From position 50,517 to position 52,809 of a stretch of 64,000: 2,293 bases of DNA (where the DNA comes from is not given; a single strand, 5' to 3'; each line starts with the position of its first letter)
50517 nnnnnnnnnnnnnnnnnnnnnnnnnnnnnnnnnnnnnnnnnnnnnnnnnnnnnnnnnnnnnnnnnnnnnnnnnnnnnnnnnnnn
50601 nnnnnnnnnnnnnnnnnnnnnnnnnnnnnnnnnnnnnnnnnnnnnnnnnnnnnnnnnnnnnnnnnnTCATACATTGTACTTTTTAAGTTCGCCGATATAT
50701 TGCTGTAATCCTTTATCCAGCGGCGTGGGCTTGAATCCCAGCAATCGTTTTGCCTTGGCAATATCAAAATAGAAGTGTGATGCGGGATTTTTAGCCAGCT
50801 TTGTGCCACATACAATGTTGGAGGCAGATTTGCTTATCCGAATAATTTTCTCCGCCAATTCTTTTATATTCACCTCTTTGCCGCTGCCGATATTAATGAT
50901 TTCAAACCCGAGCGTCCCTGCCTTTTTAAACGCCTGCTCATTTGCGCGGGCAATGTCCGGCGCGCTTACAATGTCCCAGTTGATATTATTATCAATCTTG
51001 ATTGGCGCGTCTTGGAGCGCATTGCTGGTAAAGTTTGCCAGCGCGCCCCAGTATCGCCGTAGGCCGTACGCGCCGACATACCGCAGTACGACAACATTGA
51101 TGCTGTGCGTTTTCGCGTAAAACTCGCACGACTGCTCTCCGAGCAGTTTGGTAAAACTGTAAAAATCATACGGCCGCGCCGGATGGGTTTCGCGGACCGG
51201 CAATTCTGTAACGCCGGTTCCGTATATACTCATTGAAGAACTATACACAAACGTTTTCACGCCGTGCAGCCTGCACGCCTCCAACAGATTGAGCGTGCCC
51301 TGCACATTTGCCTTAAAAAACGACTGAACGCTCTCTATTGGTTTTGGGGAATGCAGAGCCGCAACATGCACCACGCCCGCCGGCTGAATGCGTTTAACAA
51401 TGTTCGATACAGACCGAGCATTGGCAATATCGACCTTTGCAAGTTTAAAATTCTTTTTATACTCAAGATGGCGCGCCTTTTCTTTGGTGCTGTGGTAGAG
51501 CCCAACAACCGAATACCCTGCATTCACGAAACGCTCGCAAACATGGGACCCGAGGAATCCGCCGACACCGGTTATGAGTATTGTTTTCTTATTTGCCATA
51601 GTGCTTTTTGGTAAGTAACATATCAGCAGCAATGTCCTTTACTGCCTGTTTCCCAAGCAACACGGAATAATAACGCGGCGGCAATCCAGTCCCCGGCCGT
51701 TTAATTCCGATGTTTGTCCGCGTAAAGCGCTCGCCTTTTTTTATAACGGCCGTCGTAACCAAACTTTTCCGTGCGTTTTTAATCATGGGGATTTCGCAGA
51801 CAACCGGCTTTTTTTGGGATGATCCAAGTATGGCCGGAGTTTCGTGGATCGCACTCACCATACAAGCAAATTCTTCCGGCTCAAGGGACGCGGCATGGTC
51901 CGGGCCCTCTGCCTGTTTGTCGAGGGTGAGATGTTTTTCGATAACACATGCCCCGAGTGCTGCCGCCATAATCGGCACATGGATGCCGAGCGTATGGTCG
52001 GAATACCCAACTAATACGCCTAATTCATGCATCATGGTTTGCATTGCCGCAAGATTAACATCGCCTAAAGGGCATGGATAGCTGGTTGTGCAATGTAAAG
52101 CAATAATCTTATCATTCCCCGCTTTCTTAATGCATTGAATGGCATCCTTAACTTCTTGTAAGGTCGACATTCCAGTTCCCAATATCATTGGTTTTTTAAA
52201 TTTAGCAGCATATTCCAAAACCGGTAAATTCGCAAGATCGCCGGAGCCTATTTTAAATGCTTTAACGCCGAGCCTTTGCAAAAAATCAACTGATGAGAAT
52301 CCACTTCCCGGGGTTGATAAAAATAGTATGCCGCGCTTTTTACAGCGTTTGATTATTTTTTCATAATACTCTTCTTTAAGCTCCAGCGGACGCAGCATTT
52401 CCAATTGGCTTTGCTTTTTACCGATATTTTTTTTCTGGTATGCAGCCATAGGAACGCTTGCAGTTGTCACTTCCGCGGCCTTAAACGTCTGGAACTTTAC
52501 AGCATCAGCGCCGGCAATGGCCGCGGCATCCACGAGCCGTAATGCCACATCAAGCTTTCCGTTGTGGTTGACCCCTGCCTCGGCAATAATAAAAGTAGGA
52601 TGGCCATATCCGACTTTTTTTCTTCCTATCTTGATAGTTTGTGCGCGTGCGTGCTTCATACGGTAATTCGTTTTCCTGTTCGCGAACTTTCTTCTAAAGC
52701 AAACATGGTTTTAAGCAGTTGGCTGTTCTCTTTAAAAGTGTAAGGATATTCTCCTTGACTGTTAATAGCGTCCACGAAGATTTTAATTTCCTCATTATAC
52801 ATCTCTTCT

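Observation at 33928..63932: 30 kb co-directional array encoding what look like three parallel nonulosonic (sialic-acid-like) sugar pathways with several tailoring enzymes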

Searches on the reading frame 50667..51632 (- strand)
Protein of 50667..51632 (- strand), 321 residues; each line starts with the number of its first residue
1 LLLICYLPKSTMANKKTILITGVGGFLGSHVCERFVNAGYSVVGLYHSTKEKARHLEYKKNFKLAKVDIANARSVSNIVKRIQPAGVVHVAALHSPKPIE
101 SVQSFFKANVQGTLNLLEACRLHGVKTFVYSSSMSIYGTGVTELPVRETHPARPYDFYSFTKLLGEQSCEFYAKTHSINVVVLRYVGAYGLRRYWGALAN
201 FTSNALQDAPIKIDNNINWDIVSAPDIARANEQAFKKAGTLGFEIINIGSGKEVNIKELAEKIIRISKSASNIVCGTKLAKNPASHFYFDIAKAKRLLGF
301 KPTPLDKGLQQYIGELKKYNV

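Call 5: search_protein_families(library=pfam, proteins=[window:50667-51632:-])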
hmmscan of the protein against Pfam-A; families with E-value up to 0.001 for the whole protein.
window:50667-51632:- (321 aa): 11 families
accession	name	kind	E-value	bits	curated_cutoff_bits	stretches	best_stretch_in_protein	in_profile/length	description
PF01370.27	Epimerase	-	1.3e-41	143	20.9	1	18-249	1-240/240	NAD dependent epimerase/dehydratase family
PF16363.11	GDP_Man_Dehyd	-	7.5e-37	128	27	1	19-303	1-322/332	GDP-mannose 4,6 dehydratase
PF04321.23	RmlD_sub_bind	-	8.6e-22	78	27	1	17-315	2-284/287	RmlD substrate binding domain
PF01073.25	3Beta_HSD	-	2.4e-19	69.9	22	1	19-167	1-155/280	3-beta hydroxysteroid dehydrogenase/isomerase family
PF02719.21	Polysacc_synt_2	-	7.9e-15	55.2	20.2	1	18-269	1-249/293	Polysaccharide biosynthesis protein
PF13460.12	NAD_binding_10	-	8e-10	39.3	27.2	1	23-139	2-104/184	NAD(P)H-binding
PF07993.18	NAD_binding_4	-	1.1e-09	38.3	20.1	1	87-185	92-204/258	Male sterility protein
PF05368.20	NmrA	-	1.2e-08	35.4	27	1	15-137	2-111/298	NmrA-like family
PF08659.16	KR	-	1.3e-08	35.4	22.6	1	17-135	2-138/180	KR domain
PF00106.31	adh_short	-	2.4e-07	30.9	26.6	1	16-118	1-117/195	short chain dehydrogenase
PF13561.12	adh_short_C2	-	0.0006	19.9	27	0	27-119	8-114/236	Enoyl-(Acyl carrier protein) reductase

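Call 28: search_protein_families(library=ncbifam, proteins=[window:50667-51632:-], max_evalue=0.001)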
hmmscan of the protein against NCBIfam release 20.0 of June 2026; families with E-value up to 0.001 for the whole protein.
window:50667-51632:- (321 aa): 57 families (the best 25 are shown)
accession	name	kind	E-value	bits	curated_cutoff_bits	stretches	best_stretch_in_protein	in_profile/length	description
TIGR01179.1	galE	equivalog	6.7e-37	127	262.3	1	18-190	2-178/332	UDP-glucose 4-epimerase GalE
TIGR04180.1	EDH_00030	hypoth_equivalog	2.3e-35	122.1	475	1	18-302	1-294/297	NAD-dependent 4,6-dehydratase LegB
TIGR01181.1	dTDP_gluc_dehyt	equivalog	1.5e-27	96.5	365.1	1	18-311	2-306/321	dTDP-glucose 4,6-dehydratase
NF042423.1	oxyalk_red_Shew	equivalog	1.6e-23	83.3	580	1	14-184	7-170/331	2-alkyl-3-oxoalkanoate reductase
TIGR03466.1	HpnA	hypoth_equivalog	1.6e-21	76.5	367.65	1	17-267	2-246/327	hopanoid-associated sugar epimerase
TIGR02197.1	heptose_epim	equivalog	5.4e-20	71.8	274.6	1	18-317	1-314/316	ADP-glyceromanno-heptose 6-epimerase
NF007956.0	PRK10675.1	subfamily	3.7e-19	69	394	1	18-190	3-182/338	UDP-glucose 4-epimerase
NF042422.1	oxyalk_red_OleD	equivalog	3.6e-18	66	580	1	18-184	3-164/329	2-alkyl-3-oxoalkanoate reductase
NF011728.1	PRK15181.1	equivalog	5e-17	61.9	760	1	15-214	15-226/348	Vi polysaccharide biosynthesis UDP-N-acetylglucosaminuronic acid C-4 epimerase TviC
TIGR01214.1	rmlD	equivalog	4e-15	55.7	224.05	1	17-208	1-166/285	dTDP-4-dehydrorhamnose reductase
NF043036.1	ErythonDh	equivalog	4.9e-14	52.3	325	1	18-184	3-175/321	D-erythronate dehydrogenase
TIGR02622.1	CDP_4_6_dhtase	equivalog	6.2e-14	51.9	278.45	1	14-174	3-170/352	CDP-glucose 4,6-dehydratase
NF041293.1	G6PDh_Azf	equivalog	7.9e-13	48.4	400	1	16-184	3-178/252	NAD-dependent glucose-6-phosphate dehydrogenase Azf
TIGR01472.1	gmd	equivalog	8.1e-12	45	415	1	17-167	2-164/342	GDP-mannose 4,6-dehydratase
NF007490.0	PRK10084.1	subfamily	3.9e-11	42.5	649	1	18-122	3-113/361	dTDP-glucose 4,6-dehydratase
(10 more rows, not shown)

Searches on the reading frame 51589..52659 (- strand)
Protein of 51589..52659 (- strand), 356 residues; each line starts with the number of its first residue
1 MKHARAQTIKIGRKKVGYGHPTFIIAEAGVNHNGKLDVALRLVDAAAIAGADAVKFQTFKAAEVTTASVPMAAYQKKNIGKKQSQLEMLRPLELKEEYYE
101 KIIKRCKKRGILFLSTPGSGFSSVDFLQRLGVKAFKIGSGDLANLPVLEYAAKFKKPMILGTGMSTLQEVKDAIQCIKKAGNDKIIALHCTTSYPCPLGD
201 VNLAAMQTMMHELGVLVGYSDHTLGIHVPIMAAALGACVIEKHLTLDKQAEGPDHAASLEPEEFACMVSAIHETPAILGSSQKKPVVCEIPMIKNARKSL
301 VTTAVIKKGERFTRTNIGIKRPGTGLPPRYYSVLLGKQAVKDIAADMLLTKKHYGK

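Call 5: search_protein_families(library=pfam, proteins=[window:51589-52659:-])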
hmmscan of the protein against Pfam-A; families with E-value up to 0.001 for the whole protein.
window:51589-52659:- (356 aa): 2 families
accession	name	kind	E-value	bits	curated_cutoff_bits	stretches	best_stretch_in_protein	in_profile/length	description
PF03102.20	NeuB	-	1.1e-91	307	22.1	1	42-283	1-241/241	NeuB family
PF08666.17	SAF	-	2.3e-07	31.7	21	1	298-353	2-61/63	SAF domain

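Call 7: search_protein_families(library=ncbifam, proteins=[window:51589-52659:-])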
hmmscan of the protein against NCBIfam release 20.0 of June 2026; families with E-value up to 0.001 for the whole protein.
window:51589-52659:- (356 aa): 4 families
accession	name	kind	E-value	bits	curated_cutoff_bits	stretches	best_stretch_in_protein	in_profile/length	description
TIGR03569.1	NeuB_NnaB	equivalog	2.5e-130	434.4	399.65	1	22-348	1-328/329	N-acetylneuraminate synthase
TIGR03586.1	PseI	equivalog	9.6e-89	297.8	340.25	1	22-345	2-323/327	pseudaminic acid synthase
NF009239.0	PRK12595.1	equivalog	0.00044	19.3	279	0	133-187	203-258/360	bifunctional 3-deoxy-7-phosphoheptulonate synthase/chorismate mutase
TIGR01361.1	DAHP_synth_Bsub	equivalog_domain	0.00074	19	267.75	0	134-189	111-167/260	3-deoxy-7-phosphoheptulonate synthase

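Call 11: find_encoding_contigs(protein=window:51589-52659:-, flank=10000, max_places=6)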
Protein window:51589-52659:- (356 aa): 7 contigs read that carry it; 6 places shown.
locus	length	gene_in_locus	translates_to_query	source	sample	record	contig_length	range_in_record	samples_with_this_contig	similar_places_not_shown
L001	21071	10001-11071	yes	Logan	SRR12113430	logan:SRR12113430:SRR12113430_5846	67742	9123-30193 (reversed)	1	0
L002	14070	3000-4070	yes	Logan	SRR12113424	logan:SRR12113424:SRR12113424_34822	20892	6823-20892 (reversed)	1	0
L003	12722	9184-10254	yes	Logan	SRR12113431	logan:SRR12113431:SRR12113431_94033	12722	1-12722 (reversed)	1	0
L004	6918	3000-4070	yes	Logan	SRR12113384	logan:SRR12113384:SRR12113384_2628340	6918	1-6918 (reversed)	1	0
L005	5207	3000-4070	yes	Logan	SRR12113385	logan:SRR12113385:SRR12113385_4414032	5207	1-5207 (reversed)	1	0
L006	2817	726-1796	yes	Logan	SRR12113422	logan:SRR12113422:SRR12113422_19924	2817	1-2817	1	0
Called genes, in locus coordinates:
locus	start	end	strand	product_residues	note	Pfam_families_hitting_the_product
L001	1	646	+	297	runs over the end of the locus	PF01408:GFO_IDH_MocA (weak)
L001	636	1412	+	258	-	PF00106:adh_short, PF01370:Epimerase (weak), PF03435:Sacchrp_dh_NADP (weak), PF08659:KR, PF13561:adh_short_C2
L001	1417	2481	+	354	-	PF03102:NeuB, PF08666:SAF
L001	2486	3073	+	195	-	PF02698:DUF218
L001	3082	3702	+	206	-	-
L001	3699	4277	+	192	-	PF02348:CTP_transf_3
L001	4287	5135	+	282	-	PF13489:Methyltransf_23 (weak), PF08241:Methyltransf_11, PF08242:Methyltransf_12 (weak), PF13649:Methyltransf_25, PF13847:Methyltransf_31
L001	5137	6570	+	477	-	-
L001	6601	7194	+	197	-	PF02543:Carbam_trans_N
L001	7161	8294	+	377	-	PF02543:Carbam_trans_N, PF16861:Carbam_trans_C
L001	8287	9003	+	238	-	PF02348:CTP_transf_3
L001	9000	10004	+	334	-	PF01408:GFO_IDH_MocA, PF03807:F420_oxidored (faint), PF22725:GFO_IDH_MocA_C3, PF02894:GFO_IDH_MocA_C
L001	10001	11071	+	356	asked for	PF03102:NeuB, PF08666:SAF (weak)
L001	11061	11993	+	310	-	PF01073:3Beta_HSD, PF01370:Epimerase, PF02719:Polysacc_synt_2, PF04321:RmlD_sub_bind, PF05368:NmrA, PF08659:KR, PF16363:GDP_Man_Dehyd, PF13460:NAD_binding_10, +2 more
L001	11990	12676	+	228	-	PF08889:WbqC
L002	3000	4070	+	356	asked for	PF03102:NeuB, PF08666:SAF (weak)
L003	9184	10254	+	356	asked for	PF03102:NeuB, PF08666:SAF (weak)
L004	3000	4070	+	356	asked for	PF03102:NeuB, PF08666:SAF (weak)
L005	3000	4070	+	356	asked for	PF03102:NeuB, PF08666:SAF (weak)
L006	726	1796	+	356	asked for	PF03102:NeuB, PF08666:SAF (weak)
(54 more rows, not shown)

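Call 21: search_solved_structures(query=window:51589-52659:-, max_evalue=0.00001, show_alignments=1)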
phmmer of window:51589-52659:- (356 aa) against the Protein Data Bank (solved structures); distinct sequences matched with E-value up to 0.00001: 8.
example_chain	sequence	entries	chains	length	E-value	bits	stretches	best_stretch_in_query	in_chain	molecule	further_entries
1vli_A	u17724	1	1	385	8e-65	222.3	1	5-347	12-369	Spore coat polysaccharide biosynthesis protein spsE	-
8h2c_A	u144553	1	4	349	1e-57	199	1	21-344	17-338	Pseudaminic acid synthase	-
1xuu_A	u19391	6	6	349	3.2e-56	194.1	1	8-344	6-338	polysialic acid capsule biosynthesis protein SiaC | N-acetylneuraminate synthase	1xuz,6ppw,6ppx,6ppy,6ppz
4ipj_A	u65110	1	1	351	8.1e-56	192.7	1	8-344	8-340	Polysialic acid capsule biosynthesis protein SiaC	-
4ipi_A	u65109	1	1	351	2.1e-55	191.3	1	8-344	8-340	Polysialic acid capsule biosynthesis protein SiaC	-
2wqp_A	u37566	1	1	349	7.5e-55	189.5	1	8-344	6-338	POLYSIALIC ACID CAPSULE BIOSYNTHESIS PROTEIN SIAC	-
6ncs_A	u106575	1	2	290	6.4e-52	179.9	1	3-292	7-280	N-acetylneuraminic acid (Sialic acid) synthetase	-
3g8r_A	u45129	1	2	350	7.1e-23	84.4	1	89-323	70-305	Probable spore coat polysaccharide biosynthesis protein E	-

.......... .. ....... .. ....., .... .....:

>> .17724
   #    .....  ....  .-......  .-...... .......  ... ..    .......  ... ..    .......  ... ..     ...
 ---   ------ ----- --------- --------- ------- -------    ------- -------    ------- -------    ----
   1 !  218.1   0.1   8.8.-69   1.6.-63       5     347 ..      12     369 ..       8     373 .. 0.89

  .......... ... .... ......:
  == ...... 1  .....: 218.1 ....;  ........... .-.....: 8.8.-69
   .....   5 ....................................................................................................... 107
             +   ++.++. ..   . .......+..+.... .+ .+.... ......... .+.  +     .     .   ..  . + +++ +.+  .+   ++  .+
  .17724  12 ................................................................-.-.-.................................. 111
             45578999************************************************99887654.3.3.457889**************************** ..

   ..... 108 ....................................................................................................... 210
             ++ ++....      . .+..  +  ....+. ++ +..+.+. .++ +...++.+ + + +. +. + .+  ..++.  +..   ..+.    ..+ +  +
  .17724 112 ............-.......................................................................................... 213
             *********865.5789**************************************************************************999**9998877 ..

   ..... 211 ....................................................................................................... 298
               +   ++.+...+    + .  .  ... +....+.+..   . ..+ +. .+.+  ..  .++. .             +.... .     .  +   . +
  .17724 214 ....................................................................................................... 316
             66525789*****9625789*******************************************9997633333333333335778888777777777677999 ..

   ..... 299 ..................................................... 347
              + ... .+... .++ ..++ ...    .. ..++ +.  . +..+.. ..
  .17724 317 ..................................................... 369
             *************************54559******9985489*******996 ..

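Call 47: search_solved_structures(query=window:51589-52659:-, max_evalue=1e-40, show_alignments=3)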
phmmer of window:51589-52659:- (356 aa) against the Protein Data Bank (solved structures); distinct sequences matched with E-value up to 1e-40: 7.
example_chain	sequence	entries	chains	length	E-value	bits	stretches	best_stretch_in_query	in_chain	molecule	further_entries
1vli_A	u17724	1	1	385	8e-65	222.3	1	5-347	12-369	Spore coat polysaccharide biosynthesis protein spsE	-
8h2c_A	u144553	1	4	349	1e-57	199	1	21-344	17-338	Pseudaminic acid synthase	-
1xuu_A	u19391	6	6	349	3.2e-56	194.1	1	8-344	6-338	polysialic acid capsule biosynthesis protein SiaC | N-acetylneuraminate synthase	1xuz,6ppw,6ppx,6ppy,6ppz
4ipj_A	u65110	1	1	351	8.1e-56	192.7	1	8-344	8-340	Polysialic acid capsule biosynthesis protein SiaC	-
4ipi_A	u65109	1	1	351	2.1e-55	191.3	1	8-344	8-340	Polysialic acid capsule biosynthesis protein SiaC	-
2wqp_A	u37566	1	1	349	7.5e-55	189.5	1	8-344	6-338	POLYSIALIC ACID CAPSULE BIOSYNTHESIS PROTEIN SIAC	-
6ncs_A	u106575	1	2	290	6.4e-52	179.9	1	3-292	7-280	N-acetylneuraminic acid (Sialic acid) synthetase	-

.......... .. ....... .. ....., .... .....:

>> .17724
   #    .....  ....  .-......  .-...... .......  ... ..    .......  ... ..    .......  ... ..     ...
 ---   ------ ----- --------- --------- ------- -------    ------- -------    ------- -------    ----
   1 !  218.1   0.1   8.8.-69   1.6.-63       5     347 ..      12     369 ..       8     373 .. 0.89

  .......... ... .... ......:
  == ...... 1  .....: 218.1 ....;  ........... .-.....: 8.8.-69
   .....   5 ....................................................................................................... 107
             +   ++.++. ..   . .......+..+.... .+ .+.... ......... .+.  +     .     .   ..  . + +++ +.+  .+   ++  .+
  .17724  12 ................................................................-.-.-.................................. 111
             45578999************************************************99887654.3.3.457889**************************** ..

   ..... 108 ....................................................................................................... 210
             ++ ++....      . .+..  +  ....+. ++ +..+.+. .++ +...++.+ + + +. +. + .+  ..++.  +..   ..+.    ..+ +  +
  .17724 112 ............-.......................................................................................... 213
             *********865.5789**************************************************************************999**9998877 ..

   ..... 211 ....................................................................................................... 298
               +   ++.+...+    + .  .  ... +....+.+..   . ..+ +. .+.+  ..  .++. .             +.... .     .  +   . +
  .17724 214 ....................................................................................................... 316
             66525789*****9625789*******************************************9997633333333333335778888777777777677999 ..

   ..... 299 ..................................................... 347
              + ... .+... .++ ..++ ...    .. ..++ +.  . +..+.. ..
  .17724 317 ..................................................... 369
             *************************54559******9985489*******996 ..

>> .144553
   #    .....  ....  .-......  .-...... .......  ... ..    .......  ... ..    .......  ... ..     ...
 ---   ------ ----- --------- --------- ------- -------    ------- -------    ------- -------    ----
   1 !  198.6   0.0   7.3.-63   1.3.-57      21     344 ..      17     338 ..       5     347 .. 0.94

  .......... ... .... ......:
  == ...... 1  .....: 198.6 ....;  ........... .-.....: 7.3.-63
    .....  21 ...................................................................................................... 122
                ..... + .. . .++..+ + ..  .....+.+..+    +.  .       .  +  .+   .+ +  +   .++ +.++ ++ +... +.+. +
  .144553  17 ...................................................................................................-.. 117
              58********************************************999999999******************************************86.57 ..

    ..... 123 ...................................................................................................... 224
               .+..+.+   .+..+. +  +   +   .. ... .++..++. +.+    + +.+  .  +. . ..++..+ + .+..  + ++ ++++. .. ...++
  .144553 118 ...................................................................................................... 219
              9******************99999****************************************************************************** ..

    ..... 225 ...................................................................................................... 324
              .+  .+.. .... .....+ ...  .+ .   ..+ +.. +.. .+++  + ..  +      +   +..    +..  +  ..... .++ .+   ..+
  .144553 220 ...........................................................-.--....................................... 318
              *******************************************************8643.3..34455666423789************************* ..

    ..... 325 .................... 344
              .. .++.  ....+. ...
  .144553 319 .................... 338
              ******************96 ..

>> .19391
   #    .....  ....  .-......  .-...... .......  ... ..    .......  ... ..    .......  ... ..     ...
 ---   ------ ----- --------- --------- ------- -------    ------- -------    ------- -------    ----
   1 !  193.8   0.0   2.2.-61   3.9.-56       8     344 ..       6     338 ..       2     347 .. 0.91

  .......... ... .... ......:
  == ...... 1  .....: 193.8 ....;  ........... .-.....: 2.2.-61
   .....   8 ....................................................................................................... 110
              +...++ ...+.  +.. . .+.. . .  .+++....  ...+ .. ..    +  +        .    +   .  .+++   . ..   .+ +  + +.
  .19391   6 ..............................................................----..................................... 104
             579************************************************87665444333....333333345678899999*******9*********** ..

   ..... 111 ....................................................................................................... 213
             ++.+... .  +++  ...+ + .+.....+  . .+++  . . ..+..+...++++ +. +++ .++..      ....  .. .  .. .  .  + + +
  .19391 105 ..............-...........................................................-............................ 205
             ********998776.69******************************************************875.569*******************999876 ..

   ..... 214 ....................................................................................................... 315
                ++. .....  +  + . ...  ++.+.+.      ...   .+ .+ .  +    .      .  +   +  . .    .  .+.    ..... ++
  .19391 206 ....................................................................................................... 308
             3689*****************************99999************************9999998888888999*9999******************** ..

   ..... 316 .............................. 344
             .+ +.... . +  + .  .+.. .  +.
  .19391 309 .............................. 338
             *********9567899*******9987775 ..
